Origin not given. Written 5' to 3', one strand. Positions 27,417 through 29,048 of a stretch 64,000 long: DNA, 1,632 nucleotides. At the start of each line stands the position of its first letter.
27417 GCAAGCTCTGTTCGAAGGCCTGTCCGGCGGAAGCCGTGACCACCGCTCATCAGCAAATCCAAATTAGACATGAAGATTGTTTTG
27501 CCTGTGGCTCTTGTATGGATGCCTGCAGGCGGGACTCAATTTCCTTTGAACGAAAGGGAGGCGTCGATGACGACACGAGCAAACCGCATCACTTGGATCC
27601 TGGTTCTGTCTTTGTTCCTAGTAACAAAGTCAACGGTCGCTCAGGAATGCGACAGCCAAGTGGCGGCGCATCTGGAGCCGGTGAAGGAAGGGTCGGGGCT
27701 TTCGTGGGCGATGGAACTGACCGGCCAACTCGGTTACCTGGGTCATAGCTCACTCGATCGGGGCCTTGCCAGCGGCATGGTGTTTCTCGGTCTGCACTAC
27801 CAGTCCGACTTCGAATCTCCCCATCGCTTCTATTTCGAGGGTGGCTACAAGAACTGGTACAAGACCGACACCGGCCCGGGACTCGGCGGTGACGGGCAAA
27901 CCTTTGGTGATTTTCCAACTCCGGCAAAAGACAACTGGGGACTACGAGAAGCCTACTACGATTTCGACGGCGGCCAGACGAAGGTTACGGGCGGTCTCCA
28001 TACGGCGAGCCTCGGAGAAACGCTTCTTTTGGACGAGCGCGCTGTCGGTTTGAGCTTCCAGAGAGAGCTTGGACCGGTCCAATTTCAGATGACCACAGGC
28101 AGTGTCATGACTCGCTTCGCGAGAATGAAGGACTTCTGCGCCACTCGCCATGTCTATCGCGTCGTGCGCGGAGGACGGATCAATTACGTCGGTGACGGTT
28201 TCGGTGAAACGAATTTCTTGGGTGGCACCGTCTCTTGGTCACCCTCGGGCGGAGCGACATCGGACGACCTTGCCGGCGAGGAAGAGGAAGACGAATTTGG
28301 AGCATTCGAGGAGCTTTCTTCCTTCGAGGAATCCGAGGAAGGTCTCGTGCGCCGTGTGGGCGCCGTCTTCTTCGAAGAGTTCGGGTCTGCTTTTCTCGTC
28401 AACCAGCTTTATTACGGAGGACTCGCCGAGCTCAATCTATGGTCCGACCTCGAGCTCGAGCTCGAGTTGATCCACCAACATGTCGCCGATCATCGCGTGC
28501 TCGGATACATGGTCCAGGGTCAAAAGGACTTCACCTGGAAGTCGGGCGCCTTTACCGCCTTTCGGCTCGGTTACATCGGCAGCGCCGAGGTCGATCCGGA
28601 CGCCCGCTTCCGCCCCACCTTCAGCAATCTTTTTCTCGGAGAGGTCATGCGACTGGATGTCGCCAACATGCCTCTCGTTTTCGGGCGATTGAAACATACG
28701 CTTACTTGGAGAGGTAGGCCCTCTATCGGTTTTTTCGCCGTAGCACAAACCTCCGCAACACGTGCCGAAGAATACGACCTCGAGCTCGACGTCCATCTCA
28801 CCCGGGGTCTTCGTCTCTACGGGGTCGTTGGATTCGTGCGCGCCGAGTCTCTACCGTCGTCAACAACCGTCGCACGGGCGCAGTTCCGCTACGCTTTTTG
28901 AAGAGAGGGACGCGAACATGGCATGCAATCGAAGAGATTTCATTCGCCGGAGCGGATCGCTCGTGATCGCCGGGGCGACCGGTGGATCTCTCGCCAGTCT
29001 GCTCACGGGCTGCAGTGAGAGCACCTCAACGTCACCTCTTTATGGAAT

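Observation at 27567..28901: Outer-membrane beta-barrel gene translationally coupled between the NapH-like and polyferredoxin genes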

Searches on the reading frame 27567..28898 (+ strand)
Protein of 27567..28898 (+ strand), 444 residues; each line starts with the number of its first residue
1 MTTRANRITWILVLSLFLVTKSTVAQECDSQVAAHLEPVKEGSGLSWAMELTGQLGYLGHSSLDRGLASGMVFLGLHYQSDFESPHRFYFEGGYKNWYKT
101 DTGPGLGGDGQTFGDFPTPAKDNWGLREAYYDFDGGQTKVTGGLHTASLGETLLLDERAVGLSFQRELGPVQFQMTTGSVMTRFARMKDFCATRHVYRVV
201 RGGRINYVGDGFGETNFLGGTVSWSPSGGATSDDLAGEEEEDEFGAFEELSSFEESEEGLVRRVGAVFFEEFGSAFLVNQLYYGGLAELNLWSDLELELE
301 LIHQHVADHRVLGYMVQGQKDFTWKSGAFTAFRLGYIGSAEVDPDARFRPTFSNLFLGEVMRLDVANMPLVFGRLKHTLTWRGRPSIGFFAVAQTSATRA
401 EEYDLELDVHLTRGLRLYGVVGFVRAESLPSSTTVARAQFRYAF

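Call 4: search_protein_families(library=pfam, proteins=[window:27567-28898:+], max_evalue=1)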
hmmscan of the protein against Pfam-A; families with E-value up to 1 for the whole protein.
window:27567-28898:+ (444 aa): 0 families

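Call 5: find_homologous_proteins(query=window:27567-28898:+, max_evalue=0.001)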
Query window:27567-28898:+ (444 aa): 10 proteins with E <= 0.001 among 8000 candidates.
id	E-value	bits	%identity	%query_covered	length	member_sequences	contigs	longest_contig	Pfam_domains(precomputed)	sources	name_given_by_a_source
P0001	4.1e-266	901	100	89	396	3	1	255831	-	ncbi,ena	-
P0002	6.9e-202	689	68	100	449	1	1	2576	-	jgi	jgi:hypothetical protein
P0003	1.9e-198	678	65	100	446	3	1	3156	-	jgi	jgi:hypothetical protein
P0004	1.5e-191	655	64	97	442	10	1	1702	-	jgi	jgi:hypothetical protein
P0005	8.1e-181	620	65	93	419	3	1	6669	-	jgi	jgi:hypothetical protein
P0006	1.1e-165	570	65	84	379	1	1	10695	-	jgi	jgi:hypothetical protein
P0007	1.9e-110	388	67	58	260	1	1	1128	-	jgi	jgi:hypothetical protein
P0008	1.6e-94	335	38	98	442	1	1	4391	-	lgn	-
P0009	3.6e-65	239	31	99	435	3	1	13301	-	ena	-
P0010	6.3e-63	231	32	98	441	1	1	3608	-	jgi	-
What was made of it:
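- Checked: The public record for the identical protein (P0001, 396 aa) starts 48 codons later and so loses the signal peptide (call 5).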

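Call 6: search_protein_families(library=ncbifam, proteins=[window:27567-28898:+], max_evalue=1)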
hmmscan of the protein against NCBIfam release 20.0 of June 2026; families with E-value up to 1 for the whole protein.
window:27567-28898:+ (444 aa): 0 families

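Call 8: find_encoding_contigs(protein=P0009, flank=8000, max_places=3)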
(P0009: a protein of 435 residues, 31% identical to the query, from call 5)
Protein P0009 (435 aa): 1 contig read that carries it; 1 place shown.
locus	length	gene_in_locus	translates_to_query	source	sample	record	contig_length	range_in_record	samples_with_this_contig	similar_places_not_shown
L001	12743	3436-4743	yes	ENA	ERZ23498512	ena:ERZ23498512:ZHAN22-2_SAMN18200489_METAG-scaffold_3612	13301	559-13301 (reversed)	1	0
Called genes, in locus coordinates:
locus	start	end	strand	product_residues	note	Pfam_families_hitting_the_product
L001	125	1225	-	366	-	PF03060:NMO, PF01645:Glu_synthase (weak), PF00478:IMPDH (weak), PF01180:DHO_dh (weak)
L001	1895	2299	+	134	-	-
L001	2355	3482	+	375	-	PF12801:Fer4_5, PF14697:Fer4_21 (faint)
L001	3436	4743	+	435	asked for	-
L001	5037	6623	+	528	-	PF00989:PAS, PF13188:PAS_8 (weak), PF08448:PAS_4 (weak), PF13426:PAS_9, PF08447:PAS_3 (weak), PF07228:SpoIIE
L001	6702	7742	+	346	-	PF04245:NA37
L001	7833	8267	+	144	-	PF22551:TY-Chap1 (weak), PF10722:YbjN (weak)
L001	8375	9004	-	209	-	-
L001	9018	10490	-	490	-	PF00309:Sigma54_AID, PF04963:Sigma54_CBD, PF04552:Sigma54_DBD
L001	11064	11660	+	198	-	PF00440:TetR_N, PF16925:TetR_C_13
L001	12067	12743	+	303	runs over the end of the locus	PF03959:FSH1 (weak), PF00561:Abhydrolase_1, PF12146:Hydrolase_4 (weak), PF12697:Abhydrolase_6 (weak)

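Call 9: find_encoding_contigs(protein=P0006, flank=8000, max_places=3)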
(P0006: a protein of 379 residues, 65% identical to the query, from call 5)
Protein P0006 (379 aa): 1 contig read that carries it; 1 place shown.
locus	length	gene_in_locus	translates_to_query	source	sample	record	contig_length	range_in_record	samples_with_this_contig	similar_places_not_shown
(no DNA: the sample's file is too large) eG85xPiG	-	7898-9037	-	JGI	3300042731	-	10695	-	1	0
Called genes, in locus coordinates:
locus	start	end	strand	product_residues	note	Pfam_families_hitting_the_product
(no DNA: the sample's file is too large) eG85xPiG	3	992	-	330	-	?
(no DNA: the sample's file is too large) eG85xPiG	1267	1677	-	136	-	PF00034:Cytochrom_C (weak), PF13442:Cytochrome_CBB3 (weak)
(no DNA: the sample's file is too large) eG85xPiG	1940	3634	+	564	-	PF00512:HisKA, PF02518:HATPase_c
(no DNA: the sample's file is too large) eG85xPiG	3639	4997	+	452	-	PF00072:Response_reg, PF00158:Sigma54_activat, PF01078:Mg_chelatase (faint), PF14532:Sigma54_activ_2, PF07728:AAA_5 (weak), PF25601:AAA_lid_14, PF02954:HTH_8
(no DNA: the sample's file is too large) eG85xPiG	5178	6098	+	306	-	PF14358:DUF4405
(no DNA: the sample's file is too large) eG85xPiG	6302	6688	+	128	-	-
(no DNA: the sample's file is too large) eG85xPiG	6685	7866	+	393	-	PF12801:Fer4_5, PF00037:Fer4 (faint), PF13484:Fer4_16 (faint), PF12838:Fer4_7 (weak), PF13187:Fer4_9 (weak), PF13237:Fer4_10 (weak)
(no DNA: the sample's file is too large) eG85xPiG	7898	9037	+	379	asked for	-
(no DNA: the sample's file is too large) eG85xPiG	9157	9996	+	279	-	PF12838:Fer4_7 (weak), PF13187:Fer4_9 (weak), PF14697:Fer4_21, PF12838:Fer4_7, PF25160:LdpA_Fe-S-bd, PF00037:Fer4, PF12837:Fer4_6, PF00037:Fer4, +15 more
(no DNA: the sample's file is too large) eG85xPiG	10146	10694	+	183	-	?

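Call 10: find_encoding_contigs(protein=P0008, flank=5000, max_places=3)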
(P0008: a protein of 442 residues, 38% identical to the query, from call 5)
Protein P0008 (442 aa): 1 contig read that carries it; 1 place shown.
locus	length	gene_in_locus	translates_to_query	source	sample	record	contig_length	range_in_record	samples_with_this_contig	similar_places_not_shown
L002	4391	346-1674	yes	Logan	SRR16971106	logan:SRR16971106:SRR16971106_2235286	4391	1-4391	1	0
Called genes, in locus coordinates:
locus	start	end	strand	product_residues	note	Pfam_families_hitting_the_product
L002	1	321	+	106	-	?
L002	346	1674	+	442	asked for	-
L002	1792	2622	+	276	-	PF12838:Fer4_7, PF13187:Fer4_9 (weak), PF00037:Fer4 (weak), PF13237:Fer4_10 (weak), PF14697:Fer4_21 (weak), PF12838:Fer4_7 (weak), PF13237:Fer4_10, PF13237:Fer4_10, +15 more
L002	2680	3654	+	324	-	PF09968:DUF2202, PF18962:Por_Secre_tail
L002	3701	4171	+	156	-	PF09968:DUF2202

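Call 14: find_related_loci(query=A1, collection=genome_contigs, flank=10000)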
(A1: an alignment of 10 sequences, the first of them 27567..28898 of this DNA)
Query A1 (444 aa) in genome_contigs; peptide patterns used: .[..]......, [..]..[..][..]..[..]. (x = any residue, [..] = any of these).
72 stretches matched a pattern; 19 encode a relative of the query (tblastn E <= 1e-3); 19 distinct loci.
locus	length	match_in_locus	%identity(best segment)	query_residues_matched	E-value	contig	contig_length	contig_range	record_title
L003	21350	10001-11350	63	1-444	0e+0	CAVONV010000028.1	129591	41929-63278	MAG: uncultured Acidobacteriota bacterium isolate MFD09964.bin.1.111 genome assembly, contig: contig_70365, whole genome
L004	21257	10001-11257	36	21-444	5e-85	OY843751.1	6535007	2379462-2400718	MAG: bacterium isolate b30a01c4-1b05-4824-9cfb-695b8dd4f705 genome assembly, chromosome: 1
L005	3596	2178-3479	31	11-442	2e-80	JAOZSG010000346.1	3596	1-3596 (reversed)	MAG: Candidatus Neomarinimicrobiota bacterium isolate GMC6.metabat2.126 GMC6_46374_length_3596_cov_6.116634, whole genom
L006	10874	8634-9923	30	11-444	1e-76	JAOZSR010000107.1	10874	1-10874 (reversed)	MAG: Candidatus Neomarinimicrobiota bacterium isolate GMC6.metabat2.76 GMC6_6926_length_10874_cov_12.958222, whole genom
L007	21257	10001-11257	35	21-444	5e-76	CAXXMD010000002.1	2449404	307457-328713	MAG: bacterium isolate 34b47f7c-149a-4d63-8646-7cec6dbf5787 genome assembly, contig: contig_2, whole genome shotgun sequ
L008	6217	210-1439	34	20-444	3e-74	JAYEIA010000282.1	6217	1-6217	MAG: Bacteroidota bacterium isolate MAG203 MAG203_282, whole genome shotgun sequence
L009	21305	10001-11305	31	11-444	4e-74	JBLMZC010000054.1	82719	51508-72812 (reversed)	MAG: Deltaproteobacteria bacterium isolate MAG213 PRJNA951521_bin69_renamed_53, whole genome shotgun sequence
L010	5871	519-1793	32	9-444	1e-73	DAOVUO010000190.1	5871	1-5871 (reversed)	MAG TPA_asm: Bacteroidales bacterium isolate CSMAG_1681 CSMAG_1681_k141_2780546_length_5871_cov_17.7417, whole genome sh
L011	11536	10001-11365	32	12-444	7e-73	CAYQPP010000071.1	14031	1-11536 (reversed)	MAG TPA_asm: uncultured Bacteroidales bacterium isolate binchicken_co67_118 genome assembly, contig: NODE_4567_length_14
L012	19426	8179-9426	31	17-444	1e-72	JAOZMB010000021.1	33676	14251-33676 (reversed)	MAG: Bacteroidales bacterium isolate GMC2.metabat2.30 GMC2_130_length_33676_cov_12.195860, whole genome shotgun sequence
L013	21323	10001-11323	32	1-443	1e-71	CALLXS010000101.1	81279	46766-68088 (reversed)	MAG TPA_asm: uncultured bacterium isolate SRR1561989_bin.97_CONCOCT_v1.1_MAG genome assembly, contig: ERZ724023.163, who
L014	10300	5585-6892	32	16-444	6e-69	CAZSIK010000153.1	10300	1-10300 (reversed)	MAG TPA_asm: uncultured Prolixibacteraceae bacterium isolate SRP192927_co6_805 genome assembly, contig: NODE_16643_lengt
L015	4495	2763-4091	33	3-444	3e-69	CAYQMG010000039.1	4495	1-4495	MAG TPA_asm: uncultured Gammaproteobacteria bacterium isolate binchicken_co219_296 genome assembly, contig: k141_565843,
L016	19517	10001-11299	30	9-444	1e-68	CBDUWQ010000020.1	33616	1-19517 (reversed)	MAG TPA_asm: uncultured Bacteroidales bacterium isolate SRR22302365_concoct_80 genome assembly, contig: ERZ25074835.668,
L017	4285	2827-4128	30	1-444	2e-67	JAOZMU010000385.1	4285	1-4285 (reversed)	MAG: Bacteroidales bacterium isolate GMC3.metabat2.81 GMC3_10857_length_4285_cov_10.798345, whole genome shotgun sequenc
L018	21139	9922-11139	31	21-444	3e-66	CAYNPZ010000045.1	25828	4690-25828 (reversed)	MAG TPA_asm: uncultured Bacteroidales bacterium isolate SRP185896_co1_105 genome assembly, contig: NODE_798_length_25828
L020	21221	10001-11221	31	21-444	6e-64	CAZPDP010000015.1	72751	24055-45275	MAG TPA_asm: uncultured Bacteroidales bacterium isolate binchicken_co17_460 genome assembly, contig: NODE_1155_length_72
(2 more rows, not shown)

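Call 16: predict_structure(alignment_id=A1)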
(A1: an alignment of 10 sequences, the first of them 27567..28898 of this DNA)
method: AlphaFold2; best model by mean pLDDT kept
length: 444 residues; sequences in the alignment: 10
mean_pLDDT: 63.5   pTM: 0.63
mean pLDDT of the five models: 63.5, 58.0, 56.7, 56.6, 53.1
residues with pLDDT >= 90: 11; 70-90: 206; 50-70: 102; < 50: 125
segments of 3 or more residues with pLDDT < 50: 14-41, 100-121, 190-206, 228-257, 346-367
pLDDT, mean of each block of 10 residues (from residue 1): 52 45 30 42 69 71 63 78 78 65 39 40 70 86 79 65 88 86 54 46 50 80 66 28 25 40 79 69 74 71 65 75 77 77 49 28 48 84 85 68 81 79 70 75 75
secondary structure, 60 per line:
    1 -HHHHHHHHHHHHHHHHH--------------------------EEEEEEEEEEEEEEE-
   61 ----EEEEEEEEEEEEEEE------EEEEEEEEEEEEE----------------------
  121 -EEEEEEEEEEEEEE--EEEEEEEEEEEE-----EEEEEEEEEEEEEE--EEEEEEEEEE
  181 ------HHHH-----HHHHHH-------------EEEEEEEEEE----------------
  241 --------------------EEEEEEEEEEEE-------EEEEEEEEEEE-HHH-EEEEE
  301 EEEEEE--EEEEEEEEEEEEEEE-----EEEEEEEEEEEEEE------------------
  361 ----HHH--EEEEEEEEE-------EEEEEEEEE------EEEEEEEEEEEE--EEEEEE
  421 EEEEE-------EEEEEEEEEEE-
elements in order: H2-18 E45-59 E65-79 E86-98 E122-135 E138-149 E155-168 E171-180 H187-190 H196-201 E215-224 E261-272 E280-290 E296-306 E309-323 E329-342 E370-378 E386-394 E401-412 E415-425 E433-443

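Call 17: search_protein_representatives(alignment_id=A1)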
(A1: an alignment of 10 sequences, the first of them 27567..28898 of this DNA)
Query: 10 sequences, 444 profile positions. Proteins with E-value up to 0.001 (for the whole library): 163; up to 1e-10: 145; up to 1e-30: 107. The best 150 are listed.
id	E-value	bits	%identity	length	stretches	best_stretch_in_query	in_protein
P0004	2.8e-224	761.2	-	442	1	12-444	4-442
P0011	6.1e-155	532.7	-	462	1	4-444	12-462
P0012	4.0e-147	506.9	-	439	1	13-444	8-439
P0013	8.7e-144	495.9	-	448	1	18-444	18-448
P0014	1.8e-135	468.5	-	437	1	15-443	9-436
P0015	3.6e-135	467.5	-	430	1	12-443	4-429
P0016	3.5e-131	454.4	-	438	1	9-444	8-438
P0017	8.5e-129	446.5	-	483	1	8-444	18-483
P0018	1.3e-121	422.9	-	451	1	10-442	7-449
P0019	1.7e-118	412.6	-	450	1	9-444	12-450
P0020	9.2e-118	410.2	-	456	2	7-257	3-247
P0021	3.4e-116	405.0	-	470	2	11-259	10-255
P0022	5.4e-115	401.0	-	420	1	23-444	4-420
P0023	7.3e-113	394.0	-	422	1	8-442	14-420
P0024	3.4e-111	388.5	-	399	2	238-444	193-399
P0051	1.1e-87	311.0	-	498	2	119-444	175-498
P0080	4.7e-67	243.0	-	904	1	4-395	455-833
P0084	1.2e-61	225.2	-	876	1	8-394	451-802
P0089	1.6e-56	208.3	-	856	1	9-397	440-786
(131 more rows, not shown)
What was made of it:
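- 27567..28901 (+): The finding: an 18-stranded outer-membrane beta-barrel of an undescribed family (444 aa; predicted signal peptide residues 1-26). 163 cluster representatives in 1.84 billion proteins (call 17).
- The family is rare, with 163 clusters in 1.84 billion proteins (call 17).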

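Call 19: search_protein_families(library=pfam, proteins=[P0080, P0084, P0089, P0051, P0017], max_evalue=0.01)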
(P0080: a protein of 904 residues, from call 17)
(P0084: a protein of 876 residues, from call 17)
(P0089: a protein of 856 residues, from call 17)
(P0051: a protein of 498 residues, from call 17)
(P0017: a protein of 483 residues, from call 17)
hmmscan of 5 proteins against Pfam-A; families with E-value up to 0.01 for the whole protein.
P0080 (904 aa): 6 families
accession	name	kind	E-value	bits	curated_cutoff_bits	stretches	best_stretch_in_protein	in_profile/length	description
PF12801.12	Fer4_5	-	1.4e-15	57.4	22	2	261-303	2-46/48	4Fe-4S binding domain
PF13187.11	Fer4_9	-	9.9e-06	25.9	27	1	403-446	2-51/52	4Fe-4S dicluster domain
PF12838.12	Fer4_7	-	0.00019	22.2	27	1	402-446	1-52/52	4Fe-4S dicluster domain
PF13237.11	Fer4_10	-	0.00024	21.4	25.5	1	398-442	4-52/53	4Fe-4S dicluster domain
PF14697.11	Fer4_21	-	0.00097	19.7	35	1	400-447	5-57/59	4Fe-4S dicluster domain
PF00037.32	Fer4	-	0.0025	18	21.1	1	428-448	4-24/24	4Fe-4S binding domain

P0084 (876 aa): 1 family
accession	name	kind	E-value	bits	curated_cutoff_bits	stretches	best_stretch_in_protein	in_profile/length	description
PF12801.12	Fer4_5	-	1.2e-11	44.8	22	2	257-294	5-42/48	4Fe-4S binding domain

P0089 (856 aa): 7 families
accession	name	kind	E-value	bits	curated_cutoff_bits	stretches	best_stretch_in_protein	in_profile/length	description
PF12801.12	Fer4_5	-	1.9e-13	50.6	22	2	247-279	7-39/48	4Fe-4S binding domain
PF13237.11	Fer4_10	-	3.1e-05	24.2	25.5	1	380-423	5-52/53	4Fe-4S dicluster domain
PF00037.32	Fer4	-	3.6e-05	23.8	21.1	0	408-424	3-19/24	4Fe-4S binding domain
PF13187.11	Fer4_9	-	8.1e-05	23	27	1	384-426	2-50/52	4Fe-4S dicluster domain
PF12838.12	Fer4_7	-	0.00016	22.5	27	1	383-425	1-50/52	4Fe-4S dicluster domain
PF13746.11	Fer4_18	-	0.0054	17.4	27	0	375-425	52-97/114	4Fe-4S dicluster domain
PF14697.11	Fer4_21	-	0.0078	16.8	35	1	381-423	5-51/59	4Fe-4S dicluster domain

P0051 (498 aa): 0 families

P0017 (483 aa): 0 families

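Call 22: fold_search(model_id=the predicted structure, library=pdb)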
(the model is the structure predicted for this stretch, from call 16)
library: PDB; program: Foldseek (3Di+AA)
matches with E <= 10: 839; with E <= 0.001: 202
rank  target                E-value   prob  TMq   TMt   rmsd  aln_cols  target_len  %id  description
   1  5ldt_A                1.0e-10  1.00  0.48  0.52   8.3       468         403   10  Crystal Structures of MOMP from Campylobacter jejuni (released 2016-10-26)
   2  4ft6                  6.9e-10  1.00  0.51  0.57   7.3       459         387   11  Crystal Structure of Pseudomonas aeruginosa OccK9 (OpdG) (released 2013-07-24)
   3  2qtk_A                7.3e-10  1.00  0.46  0.54   8.5       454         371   10  Crystal Structure of the outer membrane protein opdK from Pseudomonas aeruginosa (released 2008-06-24)
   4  5dl8_A                7.6e-10  1.00  0.48  0.54   7.7       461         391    8  Crystal structure of Acinetobacter baumannii OccAB4 (released 2016-02-03)
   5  2y0h                  8.8e-10  1.00  0.47  0.55   7.9       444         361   12  Crystal Structure of Pseudomonas Aeruginosa OpdL (released 2011-12-21)
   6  3jty_C                1.4e-09  1.00  0.48  0.53   7.7       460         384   10  Crystal structure of a BenF-like porin from Pseudomonas fluorescens Pf-5 (released 2009-10-20)
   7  8byt_A                1.5e-09  1.00  0.42  0.57  13.7       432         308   10  Outer membrane attachment porin OmpM1 from Veillonella parvula, C3 symmetry (released 2023-11-08)
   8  2y0k                  1.6e-09  1.00  0.48  0.57   7.6       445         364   12  Crystal Structure of Pseudomonas Aeruginosa OpdO (released 2011-12-21)
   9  2y0l                  1.7e-09  1.00  0.49  0.58   6.7       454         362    9  Crystal Structure of Pseudomonas Aeruginosa OpdO (released 2011-12-21)
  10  5dl5                  1.9e-09  1.00  0.47  0.50   7.9       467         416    9  Crystal structure of Acinetobacter baumannii OccAB1 (released 2016-02-03)
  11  5ldv                  2.1e-09  1.00  0.47  0.50   9.0       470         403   10  Crystal Structures of MOMP from Campylobacter jejuni (released 2016-10-26)
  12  3szv                  2.3e-09  1.00  0.49  0.58   7.7       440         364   12  Crystal structure of Pseudomonas aeruginosa OccK3 (OpdO) (released 2012-02-08)
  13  4foz                  2.5e-09  1.00  0.46  0.52   8.1       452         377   11  Crystal Structure of OccD1 (OprD) Y282R/D307H (released 2013-03-13)
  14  8bys_A                2.6e-09  1.00  0.45  0.59   9.0       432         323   10  Outer membrane attachment porin OmpM1 from Veillonella parvula, native (released 2023-11-08)
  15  4fsp                  3.0e-09  1.00  0.48  0.57   8.3       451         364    9  Crystal Structure of Pseudomonas aeruginosa OccK11 (OpdR) (released 2013-07-24)
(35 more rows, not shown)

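Call 23: find_related_loci(query=A1, collection=metagenome_contigs, flank=8000)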
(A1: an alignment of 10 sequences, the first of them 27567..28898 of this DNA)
Query A1 (444 aa) in metagenome_contigs; peptide patterns used: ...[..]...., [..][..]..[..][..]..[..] (x = any residue, [..] = any of these).
263 stretches matched a pattern; 28 encode a relative of the query (tblastn E <= 1e-3); 28 distinct loci.
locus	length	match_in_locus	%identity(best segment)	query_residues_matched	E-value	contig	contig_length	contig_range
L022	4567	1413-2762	62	1-444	0e+0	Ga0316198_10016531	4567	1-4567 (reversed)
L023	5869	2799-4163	32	12-444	4e-73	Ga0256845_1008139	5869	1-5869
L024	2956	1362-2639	32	7-444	1e-73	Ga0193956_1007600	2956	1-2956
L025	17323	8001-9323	32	1-443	9e-72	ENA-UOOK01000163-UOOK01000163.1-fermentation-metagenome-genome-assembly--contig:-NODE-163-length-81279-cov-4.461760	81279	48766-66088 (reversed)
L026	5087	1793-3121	33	3-444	2e-69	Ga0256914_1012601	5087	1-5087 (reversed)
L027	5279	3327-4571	31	12-444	4e-68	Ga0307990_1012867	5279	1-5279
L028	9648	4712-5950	30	27-441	6e-67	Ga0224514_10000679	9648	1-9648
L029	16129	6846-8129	31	12-444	2e-66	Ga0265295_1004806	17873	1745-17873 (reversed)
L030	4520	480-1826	30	8-444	1e-66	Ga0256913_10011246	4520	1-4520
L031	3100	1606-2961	32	8-444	3e-66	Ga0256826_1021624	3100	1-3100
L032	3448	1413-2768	30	8-444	2e-65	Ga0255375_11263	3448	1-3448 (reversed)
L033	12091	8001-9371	30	8-444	7e-65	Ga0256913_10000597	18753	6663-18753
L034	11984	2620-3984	31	11-443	2e-64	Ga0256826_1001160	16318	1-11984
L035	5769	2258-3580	33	11-444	6e-64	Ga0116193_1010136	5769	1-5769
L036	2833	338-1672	29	21-444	2e-63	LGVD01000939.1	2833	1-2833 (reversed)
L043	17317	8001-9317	32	12-443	4e-60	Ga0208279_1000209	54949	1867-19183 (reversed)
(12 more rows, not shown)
